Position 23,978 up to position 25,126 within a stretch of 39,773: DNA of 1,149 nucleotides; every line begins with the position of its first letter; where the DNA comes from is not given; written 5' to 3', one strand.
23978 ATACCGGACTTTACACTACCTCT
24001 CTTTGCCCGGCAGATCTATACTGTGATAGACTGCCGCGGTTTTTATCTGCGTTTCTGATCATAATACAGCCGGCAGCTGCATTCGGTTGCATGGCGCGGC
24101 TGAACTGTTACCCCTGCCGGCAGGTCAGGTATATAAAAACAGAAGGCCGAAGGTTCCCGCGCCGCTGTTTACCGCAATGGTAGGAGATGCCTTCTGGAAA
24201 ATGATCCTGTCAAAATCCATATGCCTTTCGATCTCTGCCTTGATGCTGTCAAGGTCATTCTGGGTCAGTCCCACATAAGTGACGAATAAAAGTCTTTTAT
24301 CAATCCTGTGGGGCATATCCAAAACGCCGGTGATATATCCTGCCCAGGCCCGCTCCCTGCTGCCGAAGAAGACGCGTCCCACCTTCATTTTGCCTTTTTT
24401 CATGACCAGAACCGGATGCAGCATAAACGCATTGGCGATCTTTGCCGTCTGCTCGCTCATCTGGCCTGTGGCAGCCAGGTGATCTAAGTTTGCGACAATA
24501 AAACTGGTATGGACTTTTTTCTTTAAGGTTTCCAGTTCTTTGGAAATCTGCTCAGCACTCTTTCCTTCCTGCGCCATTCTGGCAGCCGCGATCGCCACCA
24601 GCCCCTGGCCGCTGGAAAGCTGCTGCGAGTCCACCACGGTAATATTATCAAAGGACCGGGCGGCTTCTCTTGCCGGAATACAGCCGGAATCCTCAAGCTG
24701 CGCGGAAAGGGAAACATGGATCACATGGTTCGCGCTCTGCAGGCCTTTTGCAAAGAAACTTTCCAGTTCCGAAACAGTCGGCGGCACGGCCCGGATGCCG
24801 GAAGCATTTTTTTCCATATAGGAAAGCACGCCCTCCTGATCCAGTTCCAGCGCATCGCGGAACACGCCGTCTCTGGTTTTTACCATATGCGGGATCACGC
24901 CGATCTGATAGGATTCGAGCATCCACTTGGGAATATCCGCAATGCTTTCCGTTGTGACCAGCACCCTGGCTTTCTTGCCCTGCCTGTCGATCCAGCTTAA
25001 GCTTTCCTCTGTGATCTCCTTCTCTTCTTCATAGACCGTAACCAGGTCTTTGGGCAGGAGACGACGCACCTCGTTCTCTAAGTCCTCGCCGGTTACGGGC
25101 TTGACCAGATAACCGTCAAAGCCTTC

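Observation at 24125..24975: DegV (fatty-acid-binding fold) domain fused to the C-terminus of a hybrid histidine kinase, with altered ligand-contact motifs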

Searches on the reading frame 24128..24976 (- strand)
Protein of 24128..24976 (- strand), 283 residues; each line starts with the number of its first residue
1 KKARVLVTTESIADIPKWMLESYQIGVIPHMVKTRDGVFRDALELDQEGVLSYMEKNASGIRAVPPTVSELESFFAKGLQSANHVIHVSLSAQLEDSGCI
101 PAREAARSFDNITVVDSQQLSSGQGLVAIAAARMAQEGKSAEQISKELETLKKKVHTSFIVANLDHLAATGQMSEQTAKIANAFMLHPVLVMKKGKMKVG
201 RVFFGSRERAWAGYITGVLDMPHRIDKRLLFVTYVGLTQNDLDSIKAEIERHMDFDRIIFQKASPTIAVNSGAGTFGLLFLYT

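Call 5: search_protein_families(library=ncbifam, proteins=[window:24128-24976:-], max_evalue=0.01)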
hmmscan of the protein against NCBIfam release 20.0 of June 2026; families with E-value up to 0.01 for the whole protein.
window:24128-24976:- (283 aa): 2 families
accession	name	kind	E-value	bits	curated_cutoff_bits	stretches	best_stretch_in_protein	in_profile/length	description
TIGR00762.1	DegV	domain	4.3e-48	163.9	99.7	1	7-280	3-275/276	DegV family EDD domain-containing protein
NF038249.1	fatty_FakB1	equivalog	4.9e-21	75.1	350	1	5-280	3-279/286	fatty acid kinase binding subunit FakB1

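Call 6: search_solved_structures(query=window:24128-24976:-, max_evalue=0.001, show_alignments=3)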
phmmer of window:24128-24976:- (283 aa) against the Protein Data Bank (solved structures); distinct sequences matched with E-value up to 0.001: 22.
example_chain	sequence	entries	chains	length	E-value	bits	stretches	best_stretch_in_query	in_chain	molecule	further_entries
2dt8_A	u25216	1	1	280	8e-21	78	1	4-278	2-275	DegV family protein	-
3fys_A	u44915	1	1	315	7.7e-20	74.8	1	5-192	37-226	Protein degV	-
4x9x_A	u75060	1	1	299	4.7e-16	62.4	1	5-281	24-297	DegV domain-containing protein MW1315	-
3pl5_A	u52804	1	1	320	1.2e-13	54.5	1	7-197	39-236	Putative uncharacterized protein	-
1pzx_A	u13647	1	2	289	3.5e-13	53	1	7-281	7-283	Hypothetical protein APC36103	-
7w7h_E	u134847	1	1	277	3.2e-12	49.8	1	4-280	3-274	Uncharacterized protein conserved in bacteria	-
3egl_A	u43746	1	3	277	5.4e-11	45.8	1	70-277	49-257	DegV family protein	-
6dj6_A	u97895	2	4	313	7.2e-10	42.1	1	4-198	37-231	Fatty Acid Kinase (Fak) B2 protein (SPR1019)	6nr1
3nyi_A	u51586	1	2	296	1.2e-09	41.4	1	6-202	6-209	fat acid-binding protein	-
1vpv_A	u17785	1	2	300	1.8e-09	40.8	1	4-207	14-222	UPF0230 protein TM1468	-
1mgp_A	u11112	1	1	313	2.1e-09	40.6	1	4-207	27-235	Hypothetical protein TM841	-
6mh9_A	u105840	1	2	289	1.2e-08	38.1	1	4-280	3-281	Fatty Acid Kinase (Fak) B1 protein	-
7sg3_A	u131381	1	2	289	1.6e-08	37.7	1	4-280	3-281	Fatty Acid Kinase B1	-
6nyu_A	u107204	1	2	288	1.8e-08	37.5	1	4-280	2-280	DegV domain-containing protein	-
2g7z_A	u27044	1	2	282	2.2e-08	37.3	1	7-282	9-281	conserved hypothetical protein SPy1493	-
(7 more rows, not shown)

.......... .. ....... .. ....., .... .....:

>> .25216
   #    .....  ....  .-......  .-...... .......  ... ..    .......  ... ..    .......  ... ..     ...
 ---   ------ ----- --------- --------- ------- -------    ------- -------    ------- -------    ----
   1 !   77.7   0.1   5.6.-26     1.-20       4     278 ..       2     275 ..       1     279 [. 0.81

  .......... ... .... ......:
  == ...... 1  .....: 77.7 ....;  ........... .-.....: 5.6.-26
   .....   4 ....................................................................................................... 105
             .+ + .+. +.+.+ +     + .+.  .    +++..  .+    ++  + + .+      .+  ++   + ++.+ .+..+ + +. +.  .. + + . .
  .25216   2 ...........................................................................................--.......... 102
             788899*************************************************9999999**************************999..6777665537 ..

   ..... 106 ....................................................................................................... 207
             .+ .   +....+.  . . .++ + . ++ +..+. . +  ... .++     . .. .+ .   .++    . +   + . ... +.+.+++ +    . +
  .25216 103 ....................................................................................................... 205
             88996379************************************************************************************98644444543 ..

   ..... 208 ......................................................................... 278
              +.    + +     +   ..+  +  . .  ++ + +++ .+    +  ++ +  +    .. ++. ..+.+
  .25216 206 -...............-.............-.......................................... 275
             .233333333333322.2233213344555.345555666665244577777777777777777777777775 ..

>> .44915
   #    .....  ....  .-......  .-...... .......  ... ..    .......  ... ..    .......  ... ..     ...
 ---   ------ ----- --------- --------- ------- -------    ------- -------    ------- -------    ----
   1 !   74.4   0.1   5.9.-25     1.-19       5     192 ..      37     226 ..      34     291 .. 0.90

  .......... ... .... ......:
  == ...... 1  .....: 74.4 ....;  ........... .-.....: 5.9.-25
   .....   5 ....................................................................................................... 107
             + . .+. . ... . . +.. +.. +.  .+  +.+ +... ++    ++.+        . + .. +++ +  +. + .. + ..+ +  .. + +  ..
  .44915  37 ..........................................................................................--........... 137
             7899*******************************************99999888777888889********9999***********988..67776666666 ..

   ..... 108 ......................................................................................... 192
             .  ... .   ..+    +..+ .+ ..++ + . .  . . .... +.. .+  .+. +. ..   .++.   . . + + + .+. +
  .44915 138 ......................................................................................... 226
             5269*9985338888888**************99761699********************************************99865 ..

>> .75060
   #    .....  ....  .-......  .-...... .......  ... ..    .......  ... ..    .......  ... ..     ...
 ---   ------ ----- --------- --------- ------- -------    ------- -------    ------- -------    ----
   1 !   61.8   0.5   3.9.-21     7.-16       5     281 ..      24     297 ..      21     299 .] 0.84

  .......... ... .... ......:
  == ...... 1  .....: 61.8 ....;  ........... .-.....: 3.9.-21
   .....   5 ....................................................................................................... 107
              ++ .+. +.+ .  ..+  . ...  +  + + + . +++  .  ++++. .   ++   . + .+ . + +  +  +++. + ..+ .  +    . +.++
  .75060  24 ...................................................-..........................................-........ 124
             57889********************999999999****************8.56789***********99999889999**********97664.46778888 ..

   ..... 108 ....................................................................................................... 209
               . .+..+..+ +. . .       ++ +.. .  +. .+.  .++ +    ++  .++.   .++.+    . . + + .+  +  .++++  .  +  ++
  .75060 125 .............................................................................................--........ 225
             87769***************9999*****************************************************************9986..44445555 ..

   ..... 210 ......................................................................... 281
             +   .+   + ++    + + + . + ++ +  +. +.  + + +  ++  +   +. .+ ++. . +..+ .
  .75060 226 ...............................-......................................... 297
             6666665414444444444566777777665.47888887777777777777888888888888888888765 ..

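Call 19: search_protein_representatives(protein=window:24128-24976:-)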
Query: 283 residues. Proteins with E-value up to 0.001 (for the whole library): 6117; up to 1e-10: 1502; up to 1e-30: 203. The best 150 are listed.
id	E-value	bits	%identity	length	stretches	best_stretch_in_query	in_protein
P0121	1.3e-88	313.3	51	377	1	1-281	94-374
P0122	1.5e-82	293.4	50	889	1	1-280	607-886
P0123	7.7e-75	268.1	49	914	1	2-280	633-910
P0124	1.9e-72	260.3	45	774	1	2-281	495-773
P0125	2.6e-69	250.0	44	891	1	1-280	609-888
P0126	8.4e-69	248.4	43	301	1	2-281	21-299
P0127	8.7e-66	238.5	42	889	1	2-281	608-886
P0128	1.6e-65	237.7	42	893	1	1-281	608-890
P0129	1.7e-65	237.5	43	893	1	4-281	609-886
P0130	9.6e-64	231.8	41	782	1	1-281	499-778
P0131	3.8e-60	220.0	38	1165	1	2-281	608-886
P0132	4.8e-60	219.7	52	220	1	65-281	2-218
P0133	2.0e-59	217.7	38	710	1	2-280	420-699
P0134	2.8e-59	217.2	41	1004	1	4-280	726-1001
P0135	1.4e-58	214.9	40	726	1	3-281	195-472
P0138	1.2e-57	211.8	40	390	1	1-280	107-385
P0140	4.8e-57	209.8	37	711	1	2-281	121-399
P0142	5.7e-56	206.3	39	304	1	1-281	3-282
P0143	1.8e-55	204.7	39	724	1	2-281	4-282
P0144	3.2e-55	203.9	41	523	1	1-281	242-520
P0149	1.3e-53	198.6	37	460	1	2-281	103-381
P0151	1.4e-52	195.2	39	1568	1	5-281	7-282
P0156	4.6e-51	190.3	34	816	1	1-281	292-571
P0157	5.1e-51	190.1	37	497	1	1-280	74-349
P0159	1.6e-50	188.5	33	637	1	1-281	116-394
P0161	3.6e-50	187.3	36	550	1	4-281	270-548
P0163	1.5e-49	185.3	35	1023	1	5-280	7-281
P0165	1.5e-48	182.0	35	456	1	2-280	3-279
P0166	3.6e-48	180.8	36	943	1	2-282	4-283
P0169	8.1e-48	179.6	36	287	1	2-281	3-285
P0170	9.8e-48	179.3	33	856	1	4-281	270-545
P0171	1.0e-47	179.3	37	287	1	1-281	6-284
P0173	5.5e-47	176.9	36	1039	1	4-280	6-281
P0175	1.2e-46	175.7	34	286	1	4-281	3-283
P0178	2.7e-46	174.6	34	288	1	4-281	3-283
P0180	2.1e-45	171.7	35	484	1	1-280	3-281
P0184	3.0e-45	171.2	36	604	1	2-281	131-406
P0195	9.8e-44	166.2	36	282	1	3-281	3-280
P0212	2.0e-41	158.6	32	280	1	4-281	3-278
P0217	4.1e-41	157.7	34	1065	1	3-280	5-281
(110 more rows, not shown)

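Call 20: search_protein_families(library=pfam, proteins=[P0131, P0151, P0163, P0166, P0134, P0135, P0140, P0143, P0156, P0144], max_evalue=0.001)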
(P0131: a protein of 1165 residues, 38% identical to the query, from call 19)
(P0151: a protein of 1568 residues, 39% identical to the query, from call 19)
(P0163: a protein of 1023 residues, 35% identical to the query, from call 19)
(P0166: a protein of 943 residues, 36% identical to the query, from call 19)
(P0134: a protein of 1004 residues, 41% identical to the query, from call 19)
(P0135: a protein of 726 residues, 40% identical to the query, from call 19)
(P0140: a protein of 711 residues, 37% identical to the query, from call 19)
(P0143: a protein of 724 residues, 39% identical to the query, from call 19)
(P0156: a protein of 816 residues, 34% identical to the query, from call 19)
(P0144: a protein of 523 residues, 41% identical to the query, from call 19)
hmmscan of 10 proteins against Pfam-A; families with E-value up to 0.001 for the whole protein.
P0131 (1165 aa): 5 families
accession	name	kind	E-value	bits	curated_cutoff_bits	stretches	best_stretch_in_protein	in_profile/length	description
PF02645.21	DegV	-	6.8e-43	147.4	27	1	611-885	2-277/280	Uncharacterised protein, DegV family COG1307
PF02518.31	HATPase_c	-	8.9e-27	94.2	26.4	1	314-427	1-108/111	Histidine kinase-, DNA gyrase B-, and HSP90-like ATPase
PF00072.30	Response_reg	-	4.9e-22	78.6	30.2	1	464-574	1-107/111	Response regulator receiver domain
PF00512.31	HisKA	-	1.1e-16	61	26.9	1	202-267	1-66/66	His Kinase A (phospho-acceptor) domain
PF01627.28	Hpt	-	2e-06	28.4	24.6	1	998-1065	3-73/84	Hpt domain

P0151 (1568 aa): 7 families
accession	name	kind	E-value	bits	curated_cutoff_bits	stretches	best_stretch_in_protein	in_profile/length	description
PF02645.21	DegV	-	7.6e-40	137.4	27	1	8-283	3-279/280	Uncharacterised protein, DegV family COG1307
PF02743.24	dCache_1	-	1.2e-31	110.5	45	2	782-902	65-195/240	Cache domain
PF00072.30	Response_reg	-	1.9e-25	89.6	30.2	1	1274-1385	2-110/111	Response regulator receiver domain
PF02518.31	HATPase_c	-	1.3e-21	77.5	26.4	1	1125-1238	1-108/111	Histidine kinase-, DNA gyrase B-, and HSP90-like ATPase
PF00512.31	HisKA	-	6.3e-19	68.2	26.9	1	1013-1078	1-66/66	His Kinase A (phospho-acceptor) domain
PF22673.2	MCP-like_PDC_1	-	2.4e-13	51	27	1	766-873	15-113/113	Methyl-accepting chemotaxis protein-like, first PDC sensor domain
PF01627.28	Hpt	-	4.1e-08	33.8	24.6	1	1479-1558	1-80/84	Hpt domain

P0163 (1023 aa): 5 families
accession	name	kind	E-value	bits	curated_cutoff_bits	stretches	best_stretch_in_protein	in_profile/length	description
PF02645.21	DegV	-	7e-41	140.8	27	1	7-281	2-277/280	Uncharacterised protein, DegV family COG1307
PF02518.31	HATPase_c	-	1e-27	97.2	26.4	1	617-732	1-110/111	Histidine kinase-, DNA gyrase B-, and HSP90-like ATPase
PF00072.30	Response_reg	-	7.7e-25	87.7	30.2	1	768-880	2-110/111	Response regulator receiver domain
PF00512.31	HisKA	-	2.5e-18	66.3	26.9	1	504-570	1-66/66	His Kinase A (phospho-acceptor) domain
PF01627.28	Hpt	-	1.5e-06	28.7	24.6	1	946-1015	13-82/84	Hpt domain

P0166 (943 aa): 4 families
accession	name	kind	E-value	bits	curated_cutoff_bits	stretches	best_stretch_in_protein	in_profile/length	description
PF02645.21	DegV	-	2.7e-32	112.7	27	1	7-282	2-278/280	Uncharacterised protein, DegV family COG1307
PF02518.31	HATPase_c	-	1.9e-25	89.9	26.4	1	504-618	1-109/111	Histidine kinase-, DNA gyrase B-, and HSP90-like ATPase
PF00072.30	Response_reg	-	1.4e-23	83.6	30.2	1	655-767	2-110/111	Response regulator receiver domain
PF00512.31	HisKA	-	8.7e-19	67.8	26.9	1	392-457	1-66/66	His Kinase A (phospho-acceptor) domain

P0134 (1004 aa): 5 families
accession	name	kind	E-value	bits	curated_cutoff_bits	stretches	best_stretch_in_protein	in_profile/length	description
PF02645.21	DegV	-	2.1e-47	162.2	27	1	729-1003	4-279/280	Uncharacterised protein, DegV family COG1307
PF02518.31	HATPase_c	-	3.8e-27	95.3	26.4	1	428-544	1-109/111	Histidine kinase-, DNA gyrase B-, and HSP90-like ATPase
PF00072.30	Response_reg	-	9.1e-23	81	30.2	1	580-692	1-109/111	Response regulator receiver domain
PF00512.31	HisKA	-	2.3e-16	60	26.9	1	317-381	2-66/66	His Kinase A (phospho-acceptor) domain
PF02743.24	dCache_1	-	0.00037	20.6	45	1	49-258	20-237/240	Cache domain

P0135 (726 aa): 3 families
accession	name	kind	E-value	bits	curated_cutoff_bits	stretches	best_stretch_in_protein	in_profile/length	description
PF02645.21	DegV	-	1.2e-36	126.9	27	1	197-473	2-279/280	Uncharacterised protein, DegV family COG1307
PF00072.30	Response_reg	-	2e-22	79.9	30.2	1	50-163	1-110/111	Response regulator receiver domain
PF01627.28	Hpt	-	1.7e-07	31.8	24.6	1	559-618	3-62/84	Hpt domain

P0140 (711 aa): 3 families
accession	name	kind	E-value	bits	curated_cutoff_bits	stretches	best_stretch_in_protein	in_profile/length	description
PF02645.21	DegV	-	4.2e-38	131.7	27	1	126-400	4-279/280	Uncharacterised protein, DegV family COG1307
PF00072.30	Response_reg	-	4.6e-14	53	30.2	1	7-89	31-109/111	Response regulator receiver domain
PF01627.28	Hpt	-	1e-06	29.3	24.6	1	543-606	2-68/84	Hpt domain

P0143 (724 aa): 4 families
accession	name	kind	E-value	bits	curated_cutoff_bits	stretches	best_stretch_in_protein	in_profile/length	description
PF02645.21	DegV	-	4.9e-42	144.6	27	1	8-282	3-278/280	Uncharacterised protein, DegV family COG1307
PF02518.31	HATPase_c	-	5.9e-25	88.3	26.4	1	618-720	1-97/111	Histidine kinase-, DNA gyrase B-, and HSP90-like ATPase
PF00512.31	HisKA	-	1.8e-18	66.8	26.9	1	505-571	1-66/66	His Kinase A (phospho-acceptor) domain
PF13581.12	HATPase_c_2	-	0.0003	21.3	27.4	0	622-710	31-112/127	Histidine kinase-like ATPase domain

P0156 (816 aa): 4 families
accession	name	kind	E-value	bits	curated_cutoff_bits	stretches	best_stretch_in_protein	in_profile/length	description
PF02645.21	DegV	-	2.6e-42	145.5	27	1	297-571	3-278/280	Uncharacterised protein, DegV family COG1307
PF02518.31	HATPase_c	-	1.8e-22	80.3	26.4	1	143-254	1-108/111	Histidine kinase-, DNA gyrase B-, and HSP90-like ATPase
PF01627.28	Hpt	-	1.7e-08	35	24.6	1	647-719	2-77/84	Hpt domain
PF00512.31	HisKA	-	0.00011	22.6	26.9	1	31-96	2-66/66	His Kinase A (phospho-acceptor) domain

P0144 (523 aa): 4 families
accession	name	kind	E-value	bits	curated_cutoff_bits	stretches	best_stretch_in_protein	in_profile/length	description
PF02645.21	DegV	-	1.7e-35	123.2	27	1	246-521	2-279/280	Uncharacterised protein, DegV family COG1307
PF00072.30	Response_reg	-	7.2e-22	78.1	30.2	1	101-210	1-106/111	Response regulator receiver domain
PF02518.31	HATPase_c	-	4.9e-12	46.7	26.4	1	2-65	48-109/111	Histidine kinase-, DNA gyrase B-, and HSP90-like ATPase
PF13684.11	FakA-like_C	-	9.7e-06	25.5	23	1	320-391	44-113/216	Fatty acid kinase subunit A-like, C-terminal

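Call 21: search_protein_families(library=pfam, proteins=[P0138, P0149, P0157, P0161, P0159, P0165, P0180, P0184, P0170, P0124], max_evalue=0.001)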
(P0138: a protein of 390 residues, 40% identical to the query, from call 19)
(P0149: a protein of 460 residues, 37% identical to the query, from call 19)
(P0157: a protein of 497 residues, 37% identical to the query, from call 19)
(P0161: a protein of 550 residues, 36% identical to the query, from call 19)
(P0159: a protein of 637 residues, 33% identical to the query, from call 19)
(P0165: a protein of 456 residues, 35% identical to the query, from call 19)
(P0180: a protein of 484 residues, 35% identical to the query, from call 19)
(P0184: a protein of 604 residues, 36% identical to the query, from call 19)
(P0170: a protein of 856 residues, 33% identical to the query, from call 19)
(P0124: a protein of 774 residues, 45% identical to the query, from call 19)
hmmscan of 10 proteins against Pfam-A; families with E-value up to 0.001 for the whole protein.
P0138 (390 aa): 2 families
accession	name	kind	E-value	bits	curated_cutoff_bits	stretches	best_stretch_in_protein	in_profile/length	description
PF02645.21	DegV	-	8.4e-42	143.9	27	1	111-387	2-279/280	Uncharacterised protein, DegV family COG1307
PF00072.30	Response_reg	-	7e-11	42.7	30.2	1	2-73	42-109/111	Response regulator receiver domain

P0149 (460 aa): 2 families
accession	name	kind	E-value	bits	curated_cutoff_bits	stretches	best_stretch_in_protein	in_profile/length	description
PF02645.21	DegV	-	1.6e-40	139.6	27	1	108-382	4-279/280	Uncharacterised protein, DegV family COG1307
PF00512.31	HisKA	-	2.5e-09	37.5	26.9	1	2-28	3-29/66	His Kinase A (phospho-acceptor) domain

P0157 (497 aa): 2 families
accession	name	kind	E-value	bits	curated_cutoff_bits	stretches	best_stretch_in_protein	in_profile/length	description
PF02645.21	DegV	-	3e-33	115.8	27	1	78-349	2-277/280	Uncharacterised protein, DegV family COG1307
PF01627.28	Hpt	-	1.9e-05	25.2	24.6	1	431-487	3-59/84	Hpt domain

P0161 (550 aa): 2 families
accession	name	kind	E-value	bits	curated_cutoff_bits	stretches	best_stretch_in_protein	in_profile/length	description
PF02645.21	DegV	-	2.1e-39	136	27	1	271-549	2-279/280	Uncharacterised protein, DegV family COG1307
PF02518.31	HATPase_c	-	2.8e-15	57.2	26.4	1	2-102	13-109/111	Histidine kinase-, DNA gyrase B-, and HSP90-like ATPase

P0159 (637 aa): 3 families
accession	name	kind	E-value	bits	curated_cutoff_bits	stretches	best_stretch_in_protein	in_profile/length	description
PF02645.21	DegV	-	5.1e-33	115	27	1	124-394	6-278/280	Uncharacterised protein, DegV family COG1307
PF00072.30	Response_reg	-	3e-15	56.8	30.2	1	2-86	30-110/111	Response regulator receiver domain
PF01627.28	Hpt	-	6.9e-07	29.9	24.6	1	468-528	2-66/84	Hpt domain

P0165 (456 aa): 2 families
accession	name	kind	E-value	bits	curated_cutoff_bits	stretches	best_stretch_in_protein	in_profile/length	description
PF02645.21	DegV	-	3e-33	115.8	27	1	6-279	2-277/280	Uncharacterised protein, DegV family COG1307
PF01627.28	Hpt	-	0.00043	20.9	24.6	0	385-447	19-81/84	Hpt domain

P0180 (484 aa): 1 family
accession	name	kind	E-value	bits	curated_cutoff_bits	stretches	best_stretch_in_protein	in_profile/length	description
PF02645.21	DegV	-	3.2e-34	119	27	1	7-282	2-278/280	Uncharacterised protein, DegV family COG1307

P0184 (604 aa): 4 families
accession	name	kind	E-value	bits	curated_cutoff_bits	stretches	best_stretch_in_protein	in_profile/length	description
PF02645.21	DegV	-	1.4e-38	133.2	27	1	134-406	2-278/280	Uncharacterised protein, DegV family COG1307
PF00072.30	Response_reg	-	8.4e-19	68.2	30.2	1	2-100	16-110/111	Response regulator receiver domain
PF01627.28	Hpt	-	1.4e-07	32.1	24.6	1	540-595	3-58/84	Hpt domain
PF13684.11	FakA-like_C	-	0.00011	22.1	23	0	209-265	44-99/216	Fatty acid kinase subunit A-like, C-terminal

P0170 (856 aa): 4 families
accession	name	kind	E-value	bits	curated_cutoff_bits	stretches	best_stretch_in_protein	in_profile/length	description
PF02645.21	DegV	-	8e-30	104.5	27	1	277-546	8-279/280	Uncharacterised protein, DegV family COG1307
PF00072.30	Response_reg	-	5.2e-22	78.6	30.2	1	124-236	1-109/111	Response regulator receiver domain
PF02518.31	HATPase_c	-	1.4e-19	71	26.4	1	14-88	35-107/111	Histidine kinase-, DNA gyrase B-, and HSP90-like ATPase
PF01627.28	Hpt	-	3.2e-05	24.5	24.6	1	650-711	2-63/84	Hpt domain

P0124 (774 aa): 4 families
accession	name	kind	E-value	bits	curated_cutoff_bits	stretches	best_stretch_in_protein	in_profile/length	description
PF02645.21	DegV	-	2.1e-38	132.7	27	1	498-773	2-278/280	Uncharacterised protein, DegV family COG1307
PF02518.31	HATPase_c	-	6.7e-27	94.6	26.4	1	199-314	1-110/111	Histidine kinase-, DNA gyrase B-, and HSP90-like ATPase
PF00072.30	Response_reg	-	2.5e-22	79.6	30.2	1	349-461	1-109/111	Response regulator receiver domain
PF00512.31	HisKA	-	8.8e-17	61.4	26.9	1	88-152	2-66/66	His Kinase A (phospho-acceptor) domain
